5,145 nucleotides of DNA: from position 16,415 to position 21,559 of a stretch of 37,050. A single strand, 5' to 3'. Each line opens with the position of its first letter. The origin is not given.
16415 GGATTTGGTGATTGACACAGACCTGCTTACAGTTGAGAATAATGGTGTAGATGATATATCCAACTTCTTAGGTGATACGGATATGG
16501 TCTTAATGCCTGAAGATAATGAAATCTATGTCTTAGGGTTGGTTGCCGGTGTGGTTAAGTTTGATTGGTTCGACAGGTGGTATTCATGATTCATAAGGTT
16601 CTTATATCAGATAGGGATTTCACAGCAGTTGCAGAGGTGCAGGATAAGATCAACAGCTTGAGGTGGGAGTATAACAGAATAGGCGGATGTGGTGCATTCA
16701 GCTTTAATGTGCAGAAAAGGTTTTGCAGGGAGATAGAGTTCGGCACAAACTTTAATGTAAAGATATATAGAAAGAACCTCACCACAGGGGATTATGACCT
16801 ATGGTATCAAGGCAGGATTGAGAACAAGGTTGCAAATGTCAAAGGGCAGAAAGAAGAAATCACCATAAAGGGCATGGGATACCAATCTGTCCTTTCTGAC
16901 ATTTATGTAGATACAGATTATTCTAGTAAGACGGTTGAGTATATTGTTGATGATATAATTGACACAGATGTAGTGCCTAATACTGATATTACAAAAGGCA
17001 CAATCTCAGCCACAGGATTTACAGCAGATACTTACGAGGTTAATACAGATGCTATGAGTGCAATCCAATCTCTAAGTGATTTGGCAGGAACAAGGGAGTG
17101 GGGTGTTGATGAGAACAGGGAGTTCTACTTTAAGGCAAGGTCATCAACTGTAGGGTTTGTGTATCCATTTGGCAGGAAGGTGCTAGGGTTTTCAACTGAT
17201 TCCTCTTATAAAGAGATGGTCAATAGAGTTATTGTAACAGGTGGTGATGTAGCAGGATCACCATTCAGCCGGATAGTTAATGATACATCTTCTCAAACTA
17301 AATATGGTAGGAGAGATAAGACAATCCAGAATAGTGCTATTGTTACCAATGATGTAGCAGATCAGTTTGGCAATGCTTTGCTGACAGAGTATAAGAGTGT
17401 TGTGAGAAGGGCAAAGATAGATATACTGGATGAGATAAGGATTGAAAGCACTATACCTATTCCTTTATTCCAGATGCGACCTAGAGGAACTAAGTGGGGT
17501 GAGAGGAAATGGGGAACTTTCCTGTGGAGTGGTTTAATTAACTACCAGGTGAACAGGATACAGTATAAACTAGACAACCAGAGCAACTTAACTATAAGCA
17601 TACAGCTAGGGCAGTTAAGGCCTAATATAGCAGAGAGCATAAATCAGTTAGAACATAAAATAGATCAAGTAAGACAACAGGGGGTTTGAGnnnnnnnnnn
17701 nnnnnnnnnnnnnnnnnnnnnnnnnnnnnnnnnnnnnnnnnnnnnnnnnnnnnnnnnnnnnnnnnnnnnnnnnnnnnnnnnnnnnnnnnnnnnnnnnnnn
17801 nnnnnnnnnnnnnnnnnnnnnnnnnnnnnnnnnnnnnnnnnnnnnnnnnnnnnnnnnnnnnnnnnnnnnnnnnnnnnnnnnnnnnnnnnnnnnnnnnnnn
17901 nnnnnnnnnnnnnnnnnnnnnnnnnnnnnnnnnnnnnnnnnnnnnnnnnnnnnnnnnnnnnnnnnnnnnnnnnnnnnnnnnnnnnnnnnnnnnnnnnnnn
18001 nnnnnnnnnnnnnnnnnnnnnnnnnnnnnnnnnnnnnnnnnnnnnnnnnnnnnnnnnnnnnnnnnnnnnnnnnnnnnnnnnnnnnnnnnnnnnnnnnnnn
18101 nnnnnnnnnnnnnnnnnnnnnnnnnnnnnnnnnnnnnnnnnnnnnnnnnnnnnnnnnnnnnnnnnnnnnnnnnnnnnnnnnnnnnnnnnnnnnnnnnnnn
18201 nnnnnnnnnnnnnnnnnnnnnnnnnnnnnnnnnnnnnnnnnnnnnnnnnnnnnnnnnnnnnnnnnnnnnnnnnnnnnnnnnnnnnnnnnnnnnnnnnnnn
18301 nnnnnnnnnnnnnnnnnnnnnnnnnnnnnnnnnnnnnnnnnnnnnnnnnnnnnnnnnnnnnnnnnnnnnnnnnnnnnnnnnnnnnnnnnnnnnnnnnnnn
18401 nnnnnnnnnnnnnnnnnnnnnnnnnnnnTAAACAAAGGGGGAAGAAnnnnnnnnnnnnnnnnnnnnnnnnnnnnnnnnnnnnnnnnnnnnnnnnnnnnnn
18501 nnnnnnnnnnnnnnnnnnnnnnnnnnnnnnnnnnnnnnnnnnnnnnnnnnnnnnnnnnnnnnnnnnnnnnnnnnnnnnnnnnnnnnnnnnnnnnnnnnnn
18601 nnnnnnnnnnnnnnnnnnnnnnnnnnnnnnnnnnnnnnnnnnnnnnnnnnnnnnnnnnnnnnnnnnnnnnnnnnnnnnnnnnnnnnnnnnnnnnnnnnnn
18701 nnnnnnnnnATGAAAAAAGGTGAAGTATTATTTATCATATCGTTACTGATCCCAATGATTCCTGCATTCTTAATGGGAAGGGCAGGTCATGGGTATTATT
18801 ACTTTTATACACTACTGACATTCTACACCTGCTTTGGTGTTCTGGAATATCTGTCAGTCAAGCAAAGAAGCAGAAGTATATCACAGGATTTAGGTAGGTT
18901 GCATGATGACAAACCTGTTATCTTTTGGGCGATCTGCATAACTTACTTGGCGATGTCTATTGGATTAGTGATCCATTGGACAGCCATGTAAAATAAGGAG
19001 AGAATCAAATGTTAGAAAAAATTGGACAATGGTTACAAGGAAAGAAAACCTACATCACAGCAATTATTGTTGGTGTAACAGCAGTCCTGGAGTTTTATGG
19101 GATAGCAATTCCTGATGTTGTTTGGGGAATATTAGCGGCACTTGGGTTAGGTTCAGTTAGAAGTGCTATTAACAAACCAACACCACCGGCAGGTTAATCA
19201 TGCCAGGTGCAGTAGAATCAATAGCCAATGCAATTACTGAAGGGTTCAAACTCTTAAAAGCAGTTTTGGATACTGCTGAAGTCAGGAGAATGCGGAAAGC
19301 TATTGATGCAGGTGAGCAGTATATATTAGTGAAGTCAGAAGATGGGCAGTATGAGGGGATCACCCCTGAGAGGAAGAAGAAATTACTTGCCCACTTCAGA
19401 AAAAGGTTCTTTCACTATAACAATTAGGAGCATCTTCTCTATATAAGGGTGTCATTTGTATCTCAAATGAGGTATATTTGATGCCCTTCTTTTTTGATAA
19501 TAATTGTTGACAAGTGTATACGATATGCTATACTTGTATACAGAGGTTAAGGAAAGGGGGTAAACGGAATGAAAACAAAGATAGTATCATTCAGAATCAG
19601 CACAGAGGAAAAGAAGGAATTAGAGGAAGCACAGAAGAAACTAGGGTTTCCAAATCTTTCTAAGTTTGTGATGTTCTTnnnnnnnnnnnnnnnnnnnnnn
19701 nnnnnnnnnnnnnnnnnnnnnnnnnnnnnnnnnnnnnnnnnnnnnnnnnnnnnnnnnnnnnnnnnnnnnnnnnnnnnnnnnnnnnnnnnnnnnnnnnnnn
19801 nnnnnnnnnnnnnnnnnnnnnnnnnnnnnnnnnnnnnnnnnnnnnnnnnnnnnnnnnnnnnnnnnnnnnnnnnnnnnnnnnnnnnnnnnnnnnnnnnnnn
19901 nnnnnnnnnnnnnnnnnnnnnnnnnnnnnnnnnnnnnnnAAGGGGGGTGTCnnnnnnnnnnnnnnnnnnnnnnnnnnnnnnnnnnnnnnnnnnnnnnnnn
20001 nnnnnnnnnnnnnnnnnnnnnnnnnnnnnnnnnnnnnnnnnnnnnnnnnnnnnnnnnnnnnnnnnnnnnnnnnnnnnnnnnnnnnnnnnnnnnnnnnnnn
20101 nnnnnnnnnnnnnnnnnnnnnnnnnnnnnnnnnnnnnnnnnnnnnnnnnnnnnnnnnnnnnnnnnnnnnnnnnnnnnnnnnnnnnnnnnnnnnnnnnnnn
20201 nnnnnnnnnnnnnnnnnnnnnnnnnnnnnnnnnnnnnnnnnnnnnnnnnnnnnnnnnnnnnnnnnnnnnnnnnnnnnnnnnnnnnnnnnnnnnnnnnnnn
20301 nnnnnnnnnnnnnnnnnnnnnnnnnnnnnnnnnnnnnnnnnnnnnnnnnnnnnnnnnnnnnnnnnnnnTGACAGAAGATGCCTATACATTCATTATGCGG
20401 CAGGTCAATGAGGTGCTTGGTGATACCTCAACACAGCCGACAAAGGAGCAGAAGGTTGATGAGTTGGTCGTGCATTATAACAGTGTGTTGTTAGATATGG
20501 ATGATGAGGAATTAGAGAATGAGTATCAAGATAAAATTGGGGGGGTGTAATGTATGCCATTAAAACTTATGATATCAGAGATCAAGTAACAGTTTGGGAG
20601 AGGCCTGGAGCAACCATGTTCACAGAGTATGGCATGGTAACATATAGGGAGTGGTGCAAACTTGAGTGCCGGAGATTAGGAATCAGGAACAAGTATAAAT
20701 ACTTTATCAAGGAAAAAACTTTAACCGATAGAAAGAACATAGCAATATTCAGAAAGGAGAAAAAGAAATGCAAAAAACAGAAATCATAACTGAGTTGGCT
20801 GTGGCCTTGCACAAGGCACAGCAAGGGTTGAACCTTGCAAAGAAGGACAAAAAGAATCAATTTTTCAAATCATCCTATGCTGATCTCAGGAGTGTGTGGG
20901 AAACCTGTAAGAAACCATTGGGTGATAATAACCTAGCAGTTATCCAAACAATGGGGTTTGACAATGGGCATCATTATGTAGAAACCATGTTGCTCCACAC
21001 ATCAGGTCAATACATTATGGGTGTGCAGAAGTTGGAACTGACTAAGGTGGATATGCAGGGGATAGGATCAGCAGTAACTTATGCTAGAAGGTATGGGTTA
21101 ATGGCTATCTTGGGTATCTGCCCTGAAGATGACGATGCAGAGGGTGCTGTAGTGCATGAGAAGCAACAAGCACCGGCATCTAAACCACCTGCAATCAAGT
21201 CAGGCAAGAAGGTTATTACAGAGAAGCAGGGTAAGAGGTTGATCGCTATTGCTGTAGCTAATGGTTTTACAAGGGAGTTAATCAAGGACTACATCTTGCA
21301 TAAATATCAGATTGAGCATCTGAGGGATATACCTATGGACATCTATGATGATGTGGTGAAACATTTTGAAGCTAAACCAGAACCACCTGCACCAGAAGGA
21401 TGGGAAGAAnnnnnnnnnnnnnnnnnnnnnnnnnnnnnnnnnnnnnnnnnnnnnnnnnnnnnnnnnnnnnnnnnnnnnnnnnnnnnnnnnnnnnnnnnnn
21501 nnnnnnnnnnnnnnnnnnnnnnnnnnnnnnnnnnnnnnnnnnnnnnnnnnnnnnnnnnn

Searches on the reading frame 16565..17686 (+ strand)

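Call 16: search_protein_families(library=pfam, proteins=[window:16565-17686:+], max_evalue=0.01)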
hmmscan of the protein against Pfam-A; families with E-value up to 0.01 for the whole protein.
window:16565-17686:+ (374 aa): 1 family
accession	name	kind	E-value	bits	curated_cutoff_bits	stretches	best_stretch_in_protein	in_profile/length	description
PF24032.1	YQBQ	-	0.00075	19.4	27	1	34-296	3-257/294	YQBQ-like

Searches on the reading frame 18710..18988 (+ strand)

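Call 16: search_protein_families(library=pfam, proteins=[window:18710-18988:+], max_evalue=0.01)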
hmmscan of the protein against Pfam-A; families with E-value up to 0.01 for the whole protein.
window:18710-18988:+ (93 aa): 1 family
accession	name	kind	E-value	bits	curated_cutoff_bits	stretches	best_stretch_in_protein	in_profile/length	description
PF16192.10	PMT_4TMC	-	0.0052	16.7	32.4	1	6-91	102-180/202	C-terminal four TMM region of protein-O-mannosyltransferase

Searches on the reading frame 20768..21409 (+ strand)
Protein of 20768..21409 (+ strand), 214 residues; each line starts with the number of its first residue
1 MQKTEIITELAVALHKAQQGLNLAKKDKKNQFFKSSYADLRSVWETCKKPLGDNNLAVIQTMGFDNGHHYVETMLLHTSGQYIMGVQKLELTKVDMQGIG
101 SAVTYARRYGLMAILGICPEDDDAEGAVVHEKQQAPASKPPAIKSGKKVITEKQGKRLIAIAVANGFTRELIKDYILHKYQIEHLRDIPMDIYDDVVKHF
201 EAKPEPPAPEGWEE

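Call 16: search_protein_families(library=pfam, proteins=[window:20768-21409:+], max_evalue=0.01)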
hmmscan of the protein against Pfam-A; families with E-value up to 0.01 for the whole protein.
window:20768-21409:+ (214 aa): 1 family
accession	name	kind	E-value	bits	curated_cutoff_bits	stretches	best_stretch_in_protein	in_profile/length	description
PF04404.17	ERF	-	2.8e-24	86.3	25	1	12-141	3-141/153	ERF superfamily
